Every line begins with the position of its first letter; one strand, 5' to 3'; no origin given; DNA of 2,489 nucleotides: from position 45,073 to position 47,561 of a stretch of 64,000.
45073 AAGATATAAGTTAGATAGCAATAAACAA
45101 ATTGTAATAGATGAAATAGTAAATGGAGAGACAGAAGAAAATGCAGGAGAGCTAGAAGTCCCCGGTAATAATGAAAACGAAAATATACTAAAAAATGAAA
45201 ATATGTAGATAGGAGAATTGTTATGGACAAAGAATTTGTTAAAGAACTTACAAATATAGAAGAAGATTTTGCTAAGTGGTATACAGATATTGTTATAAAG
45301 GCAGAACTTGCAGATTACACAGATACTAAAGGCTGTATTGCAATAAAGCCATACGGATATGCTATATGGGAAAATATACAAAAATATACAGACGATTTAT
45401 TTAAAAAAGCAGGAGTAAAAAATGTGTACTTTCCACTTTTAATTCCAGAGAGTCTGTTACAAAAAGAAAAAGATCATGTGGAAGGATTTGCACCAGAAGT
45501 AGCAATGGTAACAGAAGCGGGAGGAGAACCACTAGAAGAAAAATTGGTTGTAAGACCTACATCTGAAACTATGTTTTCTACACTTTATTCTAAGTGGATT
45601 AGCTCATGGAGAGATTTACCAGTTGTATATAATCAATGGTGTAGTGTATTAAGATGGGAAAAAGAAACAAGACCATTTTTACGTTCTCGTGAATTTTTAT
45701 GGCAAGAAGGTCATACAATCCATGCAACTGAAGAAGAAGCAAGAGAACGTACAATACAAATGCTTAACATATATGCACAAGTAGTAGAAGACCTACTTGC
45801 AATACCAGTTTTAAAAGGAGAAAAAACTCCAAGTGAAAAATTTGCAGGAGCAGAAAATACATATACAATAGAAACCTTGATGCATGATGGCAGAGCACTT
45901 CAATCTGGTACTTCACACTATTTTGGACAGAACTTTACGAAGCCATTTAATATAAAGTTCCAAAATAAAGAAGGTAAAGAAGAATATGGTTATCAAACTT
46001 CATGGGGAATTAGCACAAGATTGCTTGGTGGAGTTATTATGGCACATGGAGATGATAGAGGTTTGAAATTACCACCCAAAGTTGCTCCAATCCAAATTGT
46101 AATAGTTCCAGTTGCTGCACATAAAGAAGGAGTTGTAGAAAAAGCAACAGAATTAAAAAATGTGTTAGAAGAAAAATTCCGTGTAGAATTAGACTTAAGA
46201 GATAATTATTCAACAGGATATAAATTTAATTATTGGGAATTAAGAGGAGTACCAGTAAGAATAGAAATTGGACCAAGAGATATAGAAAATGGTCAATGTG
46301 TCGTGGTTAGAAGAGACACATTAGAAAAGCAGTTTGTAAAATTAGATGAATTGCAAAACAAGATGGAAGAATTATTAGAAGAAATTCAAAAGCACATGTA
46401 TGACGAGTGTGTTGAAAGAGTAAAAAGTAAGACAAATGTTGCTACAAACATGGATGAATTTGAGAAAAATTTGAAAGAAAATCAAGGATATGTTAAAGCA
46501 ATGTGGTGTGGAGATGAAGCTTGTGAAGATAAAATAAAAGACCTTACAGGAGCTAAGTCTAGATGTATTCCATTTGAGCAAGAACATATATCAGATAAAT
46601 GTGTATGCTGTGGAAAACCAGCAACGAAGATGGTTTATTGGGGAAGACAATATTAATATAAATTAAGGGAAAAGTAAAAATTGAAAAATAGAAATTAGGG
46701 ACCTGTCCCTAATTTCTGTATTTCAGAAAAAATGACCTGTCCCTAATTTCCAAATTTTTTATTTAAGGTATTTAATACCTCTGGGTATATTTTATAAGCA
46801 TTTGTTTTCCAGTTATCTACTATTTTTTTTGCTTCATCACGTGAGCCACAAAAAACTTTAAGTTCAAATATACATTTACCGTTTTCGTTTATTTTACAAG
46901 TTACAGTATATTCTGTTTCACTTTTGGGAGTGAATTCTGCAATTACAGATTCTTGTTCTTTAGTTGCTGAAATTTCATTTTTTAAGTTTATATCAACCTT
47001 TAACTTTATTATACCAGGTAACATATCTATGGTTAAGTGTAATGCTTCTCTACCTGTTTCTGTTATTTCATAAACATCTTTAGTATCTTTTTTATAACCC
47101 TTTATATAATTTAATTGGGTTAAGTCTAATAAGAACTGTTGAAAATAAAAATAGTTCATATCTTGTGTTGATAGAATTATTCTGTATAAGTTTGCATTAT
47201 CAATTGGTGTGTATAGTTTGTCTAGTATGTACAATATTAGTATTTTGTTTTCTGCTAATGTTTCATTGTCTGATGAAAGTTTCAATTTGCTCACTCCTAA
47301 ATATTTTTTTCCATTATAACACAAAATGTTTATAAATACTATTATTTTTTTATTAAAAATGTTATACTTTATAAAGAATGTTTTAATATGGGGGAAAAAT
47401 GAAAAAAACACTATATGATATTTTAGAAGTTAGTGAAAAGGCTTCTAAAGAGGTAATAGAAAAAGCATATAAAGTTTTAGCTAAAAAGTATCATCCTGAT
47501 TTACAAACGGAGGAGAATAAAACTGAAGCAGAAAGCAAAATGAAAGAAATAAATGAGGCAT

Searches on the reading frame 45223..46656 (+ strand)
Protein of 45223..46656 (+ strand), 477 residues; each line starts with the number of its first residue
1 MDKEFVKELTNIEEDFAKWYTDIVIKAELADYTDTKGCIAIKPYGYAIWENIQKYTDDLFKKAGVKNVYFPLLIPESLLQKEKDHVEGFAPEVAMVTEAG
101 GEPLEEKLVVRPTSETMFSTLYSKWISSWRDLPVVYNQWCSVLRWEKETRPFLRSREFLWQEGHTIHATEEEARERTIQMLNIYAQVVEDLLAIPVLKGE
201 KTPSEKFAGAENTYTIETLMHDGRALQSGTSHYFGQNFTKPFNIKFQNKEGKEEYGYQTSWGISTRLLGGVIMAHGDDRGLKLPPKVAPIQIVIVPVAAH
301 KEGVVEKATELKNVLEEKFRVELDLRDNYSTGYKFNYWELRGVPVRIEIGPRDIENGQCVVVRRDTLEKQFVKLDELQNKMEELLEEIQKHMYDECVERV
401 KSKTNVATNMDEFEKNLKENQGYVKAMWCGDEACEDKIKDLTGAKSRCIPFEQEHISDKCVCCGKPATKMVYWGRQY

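Call 54: search_protein_families(library=pfam, proteins=[window:45223-46656:+], max_evalue=0.01)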
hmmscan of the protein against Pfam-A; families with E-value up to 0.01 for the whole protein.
window:45223-46656:+ (477 aa): 3 families
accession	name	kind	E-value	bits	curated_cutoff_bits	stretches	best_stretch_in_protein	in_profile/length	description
PF09180.16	ProRS-C_1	-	2.8e-28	98.3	31.5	1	410-477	1-71/71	Prolyl-tRNA synthetase, C-terminal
PF00587.30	tRNA-synt_2b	-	2.9e-22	80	29.3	1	103-271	6-175/179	tRNA synthetase class II core domain (G, H, P, S and T)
PF03129.25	HGTP_anticodon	-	8.7e-21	74.3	21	1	291-383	1-93/94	Anticodon binding domain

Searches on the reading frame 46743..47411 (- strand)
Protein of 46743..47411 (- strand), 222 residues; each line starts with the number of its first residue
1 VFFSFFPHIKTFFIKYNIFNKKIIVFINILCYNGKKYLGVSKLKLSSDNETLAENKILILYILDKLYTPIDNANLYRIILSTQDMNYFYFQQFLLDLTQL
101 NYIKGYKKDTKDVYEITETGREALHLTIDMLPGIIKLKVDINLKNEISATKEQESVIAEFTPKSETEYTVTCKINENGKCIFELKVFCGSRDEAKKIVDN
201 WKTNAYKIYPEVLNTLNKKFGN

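Call 54: search_protein_families(library=pfam, proteins=[window:46743-47411:-], max_evalue=0.01)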
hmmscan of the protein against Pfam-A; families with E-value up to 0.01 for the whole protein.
window:46743-47411:- (222 aa): 2 families
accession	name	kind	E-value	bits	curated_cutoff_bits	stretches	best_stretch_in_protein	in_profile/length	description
PF14277.12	DUF4364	-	1e-40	139.6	26.9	1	55-216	1-162/162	Domain of unknown function (DUF4364)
PF14947.12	HTH_45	-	0.0019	18.6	25.5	1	79-125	25-67/77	Winged helix-turn-helix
